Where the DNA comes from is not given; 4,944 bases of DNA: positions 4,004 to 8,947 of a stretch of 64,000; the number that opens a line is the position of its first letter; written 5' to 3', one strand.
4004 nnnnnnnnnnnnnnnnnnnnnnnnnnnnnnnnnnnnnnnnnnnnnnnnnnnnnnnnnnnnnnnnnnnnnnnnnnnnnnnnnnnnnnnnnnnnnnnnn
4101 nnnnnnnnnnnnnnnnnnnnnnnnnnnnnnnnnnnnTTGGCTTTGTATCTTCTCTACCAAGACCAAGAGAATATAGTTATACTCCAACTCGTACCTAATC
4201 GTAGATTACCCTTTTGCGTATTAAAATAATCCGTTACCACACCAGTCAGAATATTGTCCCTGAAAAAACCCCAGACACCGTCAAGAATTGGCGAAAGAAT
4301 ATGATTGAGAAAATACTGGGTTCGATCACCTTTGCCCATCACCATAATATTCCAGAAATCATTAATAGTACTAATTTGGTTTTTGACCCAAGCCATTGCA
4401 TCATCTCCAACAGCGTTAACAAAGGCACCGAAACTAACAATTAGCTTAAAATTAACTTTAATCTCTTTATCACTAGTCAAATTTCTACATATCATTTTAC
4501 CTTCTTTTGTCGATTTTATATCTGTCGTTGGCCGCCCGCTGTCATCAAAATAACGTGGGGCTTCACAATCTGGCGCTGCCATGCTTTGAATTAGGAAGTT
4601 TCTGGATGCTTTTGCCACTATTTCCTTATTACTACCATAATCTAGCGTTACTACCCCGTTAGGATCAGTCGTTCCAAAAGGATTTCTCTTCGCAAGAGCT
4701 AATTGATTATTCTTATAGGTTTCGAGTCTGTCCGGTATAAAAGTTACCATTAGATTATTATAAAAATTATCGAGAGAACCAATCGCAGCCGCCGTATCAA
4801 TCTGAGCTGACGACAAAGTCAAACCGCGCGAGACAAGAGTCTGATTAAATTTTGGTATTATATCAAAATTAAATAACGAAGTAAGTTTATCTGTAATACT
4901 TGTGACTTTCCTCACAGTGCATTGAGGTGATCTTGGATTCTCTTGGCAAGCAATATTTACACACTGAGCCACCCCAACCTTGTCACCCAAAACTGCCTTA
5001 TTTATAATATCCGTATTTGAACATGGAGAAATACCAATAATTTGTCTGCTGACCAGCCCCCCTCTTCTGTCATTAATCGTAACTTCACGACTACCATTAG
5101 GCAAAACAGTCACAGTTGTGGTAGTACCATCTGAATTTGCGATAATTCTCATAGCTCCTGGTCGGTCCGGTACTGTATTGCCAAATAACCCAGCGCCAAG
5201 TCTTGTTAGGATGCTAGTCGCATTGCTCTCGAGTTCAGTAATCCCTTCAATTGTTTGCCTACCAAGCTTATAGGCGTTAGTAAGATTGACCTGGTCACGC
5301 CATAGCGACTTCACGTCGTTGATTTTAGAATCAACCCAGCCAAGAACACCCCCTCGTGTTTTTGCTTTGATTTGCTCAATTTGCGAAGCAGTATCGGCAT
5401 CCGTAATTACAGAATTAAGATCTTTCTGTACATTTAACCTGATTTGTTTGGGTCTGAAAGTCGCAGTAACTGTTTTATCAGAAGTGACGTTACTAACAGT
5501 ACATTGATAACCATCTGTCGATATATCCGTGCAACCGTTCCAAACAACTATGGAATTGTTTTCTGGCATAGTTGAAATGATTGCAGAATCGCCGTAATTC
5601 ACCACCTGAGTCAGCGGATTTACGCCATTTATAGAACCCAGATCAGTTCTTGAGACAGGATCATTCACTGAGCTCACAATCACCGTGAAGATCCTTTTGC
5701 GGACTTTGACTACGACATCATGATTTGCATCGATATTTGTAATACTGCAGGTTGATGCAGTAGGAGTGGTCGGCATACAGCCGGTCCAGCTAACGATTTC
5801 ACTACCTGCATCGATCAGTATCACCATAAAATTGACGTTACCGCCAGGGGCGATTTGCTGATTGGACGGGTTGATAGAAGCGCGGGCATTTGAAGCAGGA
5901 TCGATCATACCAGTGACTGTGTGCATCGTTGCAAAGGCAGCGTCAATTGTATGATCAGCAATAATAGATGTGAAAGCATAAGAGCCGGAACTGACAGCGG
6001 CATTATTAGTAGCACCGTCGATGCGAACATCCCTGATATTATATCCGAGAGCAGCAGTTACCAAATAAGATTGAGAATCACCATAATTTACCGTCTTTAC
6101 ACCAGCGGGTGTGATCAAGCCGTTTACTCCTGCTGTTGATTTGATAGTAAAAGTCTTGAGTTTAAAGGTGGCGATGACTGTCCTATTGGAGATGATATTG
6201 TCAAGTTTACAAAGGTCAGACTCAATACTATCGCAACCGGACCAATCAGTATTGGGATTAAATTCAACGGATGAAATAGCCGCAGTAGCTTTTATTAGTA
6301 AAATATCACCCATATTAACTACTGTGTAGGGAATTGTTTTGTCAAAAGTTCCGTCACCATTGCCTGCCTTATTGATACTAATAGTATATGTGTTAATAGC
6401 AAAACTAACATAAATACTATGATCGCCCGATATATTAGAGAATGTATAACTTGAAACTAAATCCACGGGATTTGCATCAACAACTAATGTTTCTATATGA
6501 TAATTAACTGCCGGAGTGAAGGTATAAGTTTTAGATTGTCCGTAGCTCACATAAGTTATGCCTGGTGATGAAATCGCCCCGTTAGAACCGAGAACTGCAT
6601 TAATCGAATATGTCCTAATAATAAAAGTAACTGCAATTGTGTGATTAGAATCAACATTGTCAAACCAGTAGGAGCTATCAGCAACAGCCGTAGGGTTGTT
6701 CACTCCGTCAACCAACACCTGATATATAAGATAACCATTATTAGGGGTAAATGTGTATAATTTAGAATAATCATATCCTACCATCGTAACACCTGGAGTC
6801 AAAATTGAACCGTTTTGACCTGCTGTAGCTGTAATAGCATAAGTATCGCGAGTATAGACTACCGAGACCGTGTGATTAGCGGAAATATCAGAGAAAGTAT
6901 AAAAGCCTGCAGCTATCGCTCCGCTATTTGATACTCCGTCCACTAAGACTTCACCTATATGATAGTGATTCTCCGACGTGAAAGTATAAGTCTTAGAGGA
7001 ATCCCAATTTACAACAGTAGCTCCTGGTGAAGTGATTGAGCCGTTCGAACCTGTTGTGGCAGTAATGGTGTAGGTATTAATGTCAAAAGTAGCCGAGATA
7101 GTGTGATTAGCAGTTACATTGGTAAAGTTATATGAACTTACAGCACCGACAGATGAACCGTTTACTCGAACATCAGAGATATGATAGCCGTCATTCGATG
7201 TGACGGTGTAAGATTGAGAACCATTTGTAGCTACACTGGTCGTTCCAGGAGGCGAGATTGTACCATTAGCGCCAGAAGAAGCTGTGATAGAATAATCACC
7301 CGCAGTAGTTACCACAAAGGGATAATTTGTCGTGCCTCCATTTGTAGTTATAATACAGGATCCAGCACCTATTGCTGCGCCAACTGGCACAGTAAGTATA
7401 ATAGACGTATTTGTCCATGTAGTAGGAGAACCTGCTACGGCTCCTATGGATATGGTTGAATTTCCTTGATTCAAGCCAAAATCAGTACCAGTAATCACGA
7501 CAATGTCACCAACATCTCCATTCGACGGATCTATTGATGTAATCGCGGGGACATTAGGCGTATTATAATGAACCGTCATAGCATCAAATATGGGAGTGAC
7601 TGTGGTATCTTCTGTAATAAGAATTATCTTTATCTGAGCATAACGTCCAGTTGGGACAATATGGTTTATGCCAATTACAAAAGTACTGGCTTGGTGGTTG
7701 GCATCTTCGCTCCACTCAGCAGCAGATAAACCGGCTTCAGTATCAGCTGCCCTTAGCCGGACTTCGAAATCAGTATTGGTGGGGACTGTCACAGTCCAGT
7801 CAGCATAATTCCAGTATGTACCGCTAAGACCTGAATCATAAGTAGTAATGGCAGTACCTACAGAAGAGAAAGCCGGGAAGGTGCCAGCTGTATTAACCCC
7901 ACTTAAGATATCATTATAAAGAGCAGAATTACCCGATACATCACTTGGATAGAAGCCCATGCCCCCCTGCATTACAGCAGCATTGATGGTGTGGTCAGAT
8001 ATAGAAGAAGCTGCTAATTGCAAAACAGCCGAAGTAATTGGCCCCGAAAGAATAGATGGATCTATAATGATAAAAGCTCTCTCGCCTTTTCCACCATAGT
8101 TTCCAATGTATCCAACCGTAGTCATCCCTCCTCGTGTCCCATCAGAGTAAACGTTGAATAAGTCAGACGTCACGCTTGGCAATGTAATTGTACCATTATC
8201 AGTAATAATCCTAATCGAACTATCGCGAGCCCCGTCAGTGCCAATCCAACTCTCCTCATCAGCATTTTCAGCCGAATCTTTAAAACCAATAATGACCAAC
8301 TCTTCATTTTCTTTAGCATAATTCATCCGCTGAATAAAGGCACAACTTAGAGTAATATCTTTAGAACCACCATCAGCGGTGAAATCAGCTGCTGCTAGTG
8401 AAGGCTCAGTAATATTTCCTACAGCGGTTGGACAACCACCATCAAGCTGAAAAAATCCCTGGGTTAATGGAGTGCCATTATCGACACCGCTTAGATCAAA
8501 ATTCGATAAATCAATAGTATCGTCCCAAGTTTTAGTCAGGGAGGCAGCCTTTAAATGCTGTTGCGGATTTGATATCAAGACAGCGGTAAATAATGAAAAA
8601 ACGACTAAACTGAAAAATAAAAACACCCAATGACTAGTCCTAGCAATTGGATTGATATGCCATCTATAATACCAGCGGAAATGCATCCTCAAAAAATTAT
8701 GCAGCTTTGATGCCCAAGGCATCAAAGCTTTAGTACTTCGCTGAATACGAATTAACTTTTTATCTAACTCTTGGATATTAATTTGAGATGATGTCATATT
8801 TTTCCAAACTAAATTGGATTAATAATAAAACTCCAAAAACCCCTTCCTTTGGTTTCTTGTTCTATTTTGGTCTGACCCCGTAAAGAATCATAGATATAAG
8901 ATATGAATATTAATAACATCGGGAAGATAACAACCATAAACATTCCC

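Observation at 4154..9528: Giant membrane-anchored surface protein (IPT/TIG plus at least 6 Ig-like repeats plus a novel Cys-containing C-terminal domain) with a co-located polytopic membrane protein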

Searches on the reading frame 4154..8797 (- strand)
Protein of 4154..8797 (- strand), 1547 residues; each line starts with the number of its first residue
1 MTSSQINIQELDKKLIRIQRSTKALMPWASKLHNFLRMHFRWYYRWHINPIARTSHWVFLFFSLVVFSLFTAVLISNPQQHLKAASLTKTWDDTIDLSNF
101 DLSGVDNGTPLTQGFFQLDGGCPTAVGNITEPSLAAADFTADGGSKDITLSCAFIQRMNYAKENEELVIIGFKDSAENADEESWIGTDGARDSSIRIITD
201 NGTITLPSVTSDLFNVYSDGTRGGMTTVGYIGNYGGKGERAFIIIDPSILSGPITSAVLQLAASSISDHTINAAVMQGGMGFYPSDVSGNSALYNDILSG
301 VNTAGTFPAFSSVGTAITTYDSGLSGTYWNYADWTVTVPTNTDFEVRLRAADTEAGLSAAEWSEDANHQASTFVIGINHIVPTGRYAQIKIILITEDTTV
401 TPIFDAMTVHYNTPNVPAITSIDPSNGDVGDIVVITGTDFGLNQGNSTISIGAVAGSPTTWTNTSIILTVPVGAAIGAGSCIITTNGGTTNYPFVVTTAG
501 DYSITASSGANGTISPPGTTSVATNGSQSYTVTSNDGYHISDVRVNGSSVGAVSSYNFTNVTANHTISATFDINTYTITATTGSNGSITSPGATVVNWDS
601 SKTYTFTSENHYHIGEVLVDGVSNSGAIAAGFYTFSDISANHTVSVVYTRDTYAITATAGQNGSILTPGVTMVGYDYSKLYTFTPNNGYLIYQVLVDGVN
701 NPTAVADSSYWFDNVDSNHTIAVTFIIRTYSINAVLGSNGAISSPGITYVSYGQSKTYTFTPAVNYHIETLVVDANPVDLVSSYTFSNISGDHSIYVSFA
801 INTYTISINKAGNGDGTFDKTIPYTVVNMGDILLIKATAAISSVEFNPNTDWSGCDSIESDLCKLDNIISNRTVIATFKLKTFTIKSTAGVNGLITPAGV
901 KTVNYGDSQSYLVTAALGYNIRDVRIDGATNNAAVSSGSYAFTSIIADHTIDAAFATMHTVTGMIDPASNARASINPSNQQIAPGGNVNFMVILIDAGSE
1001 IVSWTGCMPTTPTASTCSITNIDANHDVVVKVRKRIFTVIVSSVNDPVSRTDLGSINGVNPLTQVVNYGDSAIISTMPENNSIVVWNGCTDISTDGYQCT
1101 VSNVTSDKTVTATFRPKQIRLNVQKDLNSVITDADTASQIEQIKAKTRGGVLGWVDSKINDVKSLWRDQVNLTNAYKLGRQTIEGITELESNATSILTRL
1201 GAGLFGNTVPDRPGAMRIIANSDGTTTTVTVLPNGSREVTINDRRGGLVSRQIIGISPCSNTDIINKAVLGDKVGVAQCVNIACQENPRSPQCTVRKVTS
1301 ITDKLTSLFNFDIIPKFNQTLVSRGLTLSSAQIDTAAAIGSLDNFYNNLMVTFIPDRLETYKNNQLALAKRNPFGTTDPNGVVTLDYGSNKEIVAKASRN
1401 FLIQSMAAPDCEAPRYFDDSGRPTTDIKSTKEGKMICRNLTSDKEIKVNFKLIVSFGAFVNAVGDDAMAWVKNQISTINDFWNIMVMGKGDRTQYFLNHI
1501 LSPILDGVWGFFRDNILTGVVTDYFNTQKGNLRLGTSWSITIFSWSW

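Call 7: search_protein_families(library=pfam, proteins=[window:4154-8797:-], max_evalue=0.1)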
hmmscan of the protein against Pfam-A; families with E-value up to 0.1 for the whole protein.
window:4154-8797:- (1547 aa): 3 families
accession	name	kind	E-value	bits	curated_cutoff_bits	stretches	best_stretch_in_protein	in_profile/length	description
PF01833.30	TIG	-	2.3e-07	31.1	20.9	1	417-492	1-78/84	IPT/TIG domain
PF02470.25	MlaD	-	0.0027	18.4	25.1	1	541-593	19-70/81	MlaD protein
PF10317.15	7TM_GPCR_Srd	-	0.016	14.9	22.8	1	30-107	96-172/292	Serpentine type 7TM GPCR chemoreceptor Srd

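Call 8: search_protein_families(library=ncbifam, proteins=[window:4154-8797:-], max_evalue=0.1)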
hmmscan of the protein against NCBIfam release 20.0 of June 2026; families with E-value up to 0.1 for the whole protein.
window:4154-8797:- (1547 aa): 1 family
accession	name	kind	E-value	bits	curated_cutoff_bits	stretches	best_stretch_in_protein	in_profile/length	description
NF010298.0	PRK13738.1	subfamily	0.1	12.2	249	0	1394-1498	64-165/210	conjugal transfer pilus assembly protein TraW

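Call 10: find_homologous_proteins(query=window:4154-8797:-)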
Query window:4154-8797:- (1547 aa): 53 proteins with E <= 0.001 among 8000 candidates.
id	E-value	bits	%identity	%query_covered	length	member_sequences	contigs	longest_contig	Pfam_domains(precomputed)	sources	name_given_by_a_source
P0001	0.0e+0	3456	100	100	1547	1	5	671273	PF01833.31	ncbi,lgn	-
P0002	3.8e-204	699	37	40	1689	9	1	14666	PF05494.19,PF18962.8,PF18998.7,PF02470.26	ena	-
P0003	6.1e-164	566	34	41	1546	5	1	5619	PF18998.7,PF02470.26,PF26929.1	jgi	jgi:hypothetical protein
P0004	1.8e-136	475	36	37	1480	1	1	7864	PF00415.25,PF18998.7,PF13540.13,PF25384.2,PF25390.2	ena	-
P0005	8.5e-90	320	38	5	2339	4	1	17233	PF13715.13,PF01833.31,PF05593.20,PF17802.8,PF22904.4,PF17210.10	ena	-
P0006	1.5e-78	283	32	30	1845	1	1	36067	PF13306.13,PF18998.7,PF00082.28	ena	-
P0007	4.1e-46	175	37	7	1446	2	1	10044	PF02089.22,PF01833.31,PF00561.27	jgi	-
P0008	2.5e-36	143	29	29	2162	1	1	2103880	PF18174.7,PF18998.7,PF13620.13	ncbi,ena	-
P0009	1.8e-31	127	30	6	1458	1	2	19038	PF07646.22,PF13418.13,PF13964.13,PF24681.2,PF13415.13,PF01833.31,PF24981.2,PF01344.32,PF25210.2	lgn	-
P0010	1.5e-25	107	41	20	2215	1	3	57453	PF09479.17,PF13573.13,PF07963.18,PF18998.7,PF18911.7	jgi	jgi:uncharacterized repeat protein (TIGR02543 family)/prepilin-type N-terminal cleavage/methylation 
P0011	2.0e-25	107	25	25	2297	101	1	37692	PF06280.19,PF02225.28,PF18998.7,PF00395.26,PF21471.4,PF00082.28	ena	-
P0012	1.2e-24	104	28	25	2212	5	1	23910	PF06280.19,PF02225.28,PF18998.7,PF00395.26,PF21471.4,PF00082.28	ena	-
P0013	3.5e-24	103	47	11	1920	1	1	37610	PF00801.27,PF11617.14,PF00932.26,PF18911.7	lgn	-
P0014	6.2e-24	102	44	11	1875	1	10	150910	PF00801.27,PF11617.14,PF00932.26,PF18911.7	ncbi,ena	-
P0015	5.8e-22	95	51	5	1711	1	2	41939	PF00754.32,PF18998.7,PF01120.24,PF07554.20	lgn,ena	-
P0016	1.4e-21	94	50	5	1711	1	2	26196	PF00754.32,PF18998.7,PF01120.24,PF07554.20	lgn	-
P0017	2.8e-21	93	44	5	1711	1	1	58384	PF00754.32,PF18998.7,PF01120.24,PF07554.20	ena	-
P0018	2.9e-21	93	44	5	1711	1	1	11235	PF00754.32,PF18998.7,PF01120.24,PF07554.20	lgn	-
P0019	6.8e-21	92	31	19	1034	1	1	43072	PF18998.7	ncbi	ncbi:MAG: hypothetical protein ABJB01_08750 [Rudaea sp.]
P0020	7.4e-21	92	44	5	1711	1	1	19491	PF00754.32,PF18998.7,PF01120.24,PF07554.20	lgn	-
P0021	7.7e-21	92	44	5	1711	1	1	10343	PF00754.32,PF18998.7,PF01120.24,PF07554.20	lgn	-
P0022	7.8e-21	92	44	5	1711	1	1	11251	PF00754.32,PF18998.7,PF01120.24,PF07554.20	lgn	-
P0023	7.8e-21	92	44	5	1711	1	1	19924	PF00754.32,PF18998.7,PF01120.24,PF07554.20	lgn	-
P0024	7.8e-21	92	44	5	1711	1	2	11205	PF00754.32,PF18998.7,PF01120.24,PF07554.20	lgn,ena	-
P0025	5.7e-20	89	49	5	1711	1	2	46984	PF00754.32,PF18998.7,PF01120.24,PF07554.20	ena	-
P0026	1.2e-19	88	51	5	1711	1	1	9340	PF00754.32,PF18998.7,PF01120.24,PF07554.20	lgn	-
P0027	5.2e-19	86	51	5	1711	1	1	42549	PF00754.32,PF18998.7,PF01120.24,PF07554.20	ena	-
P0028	5.4e-19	85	51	5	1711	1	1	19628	PF00754.32,PF18998.7,PF01120.24,PF07554.20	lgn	-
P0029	1.0e-18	85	51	5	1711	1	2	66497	PF00754.32,PF18998.7,PF01120.24,PF07554.20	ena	-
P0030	1.0e-18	85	51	5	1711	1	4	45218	PF00754.32,PF18998.7,PF01120.24,PF07554.20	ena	-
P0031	5.8e-18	82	44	5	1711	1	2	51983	PF00754.32,PF18998.7,PF01120.24,PF07554.20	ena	-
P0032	6.2e-18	82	44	5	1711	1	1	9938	PF00754.32,PF18998.7,PF01120.24,PF07554.20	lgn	-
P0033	1.2e-17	81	44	5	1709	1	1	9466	PF00754.32,PF18998.7,PF01120.24,PF07554.20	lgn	-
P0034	1.2e-17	81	44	5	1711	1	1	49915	PF00754.32,PF18998.7,PF01120.24,PF07554.20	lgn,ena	-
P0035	1.2e-17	81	44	5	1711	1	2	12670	PF00754.32,PF18998.7,PF01120.24,PF07554.20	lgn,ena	-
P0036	1.2e-17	81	44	5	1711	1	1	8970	PF00754.32,PF18998.7,PF01120.24,PF07554.20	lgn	-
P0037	1.7e-17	81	49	5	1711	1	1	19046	PF00754.32,PF18998.7,PF01120.24,PF07554.20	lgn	-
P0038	2.3e-17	80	49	5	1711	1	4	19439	PF00754.32,PF18998.7,PF01120.24,PF07554.20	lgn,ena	-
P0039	8.2e-17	78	49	5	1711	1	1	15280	PF00754.32,PF18998.7,PF01120.24,PF07554.20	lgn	-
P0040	8.2e-17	78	49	5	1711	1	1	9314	PF00754.32,PF18998.7,PF01120.24,PF07554.20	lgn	-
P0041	1.7e-16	77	49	5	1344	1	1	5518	PF13360.14,PF01833.31,PF02368.25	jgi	-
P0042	1.7e-16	77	49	5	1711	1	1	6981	PF00754.32,PF18998.7,PF01120.24,PF07554.20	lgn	-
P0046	1.0e-11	61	58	4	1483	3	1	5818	PF09479.17,PF02415.24,PF18998.7,PF00395.26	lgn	-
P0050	8.6e-9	52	44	5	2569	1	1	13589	PF07646.22,PF13418.13,PF07250.18,PF24681.2,PF13415.13,PF01833.31,PF24981.2,PF01344.32,PF25210.2,PF02368.25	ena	-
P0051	9.4e-9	52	29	17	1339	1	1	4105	PF22073.3,PF15780.12,PF00415.25,PF18998.7,PF13540.13,PF25384.2,PF22544.3,PF25390.2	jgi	jgi:alpha-tubulin suppressor-like RCC1 family protein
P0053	6.4e-4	36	30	15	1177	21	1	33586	PF01833.31,PF18998.7,PF24684.2,PF01436.28,PF06739.18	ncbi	-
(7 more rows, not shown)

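Call 14: find_encoding_contigs(protein=P0001, flank=3000, max_places=6)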
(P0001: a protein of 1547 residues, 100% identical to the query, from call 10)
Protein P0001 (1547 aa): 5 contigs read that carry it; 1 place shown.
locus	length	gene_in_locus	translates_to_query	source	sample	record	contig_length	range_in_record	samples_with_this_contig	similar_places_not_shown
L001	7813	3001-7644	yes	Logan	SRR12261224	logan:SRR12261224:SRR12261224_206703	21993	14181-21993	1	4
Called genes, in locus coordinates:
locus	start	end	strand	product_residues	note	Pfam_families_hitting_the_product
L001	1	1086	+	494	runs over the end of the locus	PF01566:Nramp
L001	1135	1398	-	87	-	-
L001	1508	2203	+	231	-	PF00590:TP_methylase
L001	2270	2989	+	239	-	-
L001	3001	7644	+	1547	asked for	PF01833:TIG (weak)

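Call 25: search_solved_structures(query=window:4154-8797:-, max_evalue=1)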
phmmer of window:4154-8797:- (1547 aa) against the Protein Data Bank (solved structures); distinct sequences matched with E-value up to 1: 0.

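Call 41: search_protein_families(library=phrogs, proteins=[window:4154-8797:-], max_evalue=1)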
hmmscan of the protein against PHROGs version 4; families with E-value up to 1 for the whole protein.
window:4154-8797:- (1547 aa): 0 families

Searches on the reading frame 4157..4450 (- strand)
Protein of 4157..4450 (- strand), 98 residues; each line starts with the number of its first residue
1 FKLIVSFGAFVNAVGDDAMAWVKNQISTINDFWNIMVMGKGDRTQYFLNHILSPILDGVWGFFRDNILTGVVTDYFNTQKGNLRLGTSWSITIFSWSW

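Call 74: search_protein_families(library=pfam, proteins=[window:4157-4450:-], max_evalue=10)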
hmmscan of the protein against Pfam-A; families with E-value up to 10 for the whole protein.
seq(98 aa): 3 families
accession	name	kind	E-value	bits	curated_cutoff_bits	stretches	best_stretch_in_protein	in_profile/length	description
PF01252.23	Peptidase_A8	-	0.06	14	25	1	21-80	55-114/142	Signal peptidase (SPase) II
PF05778.17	Apo-CIII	-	0.081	13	34.1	1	14-34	34-54/69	Apolipoprotein CIII (Apo-CIII)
PF12699.13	phiKZ_IP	-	0.23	11.1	27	1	6-35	93-122/387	phiKZ-like phage internal head proteins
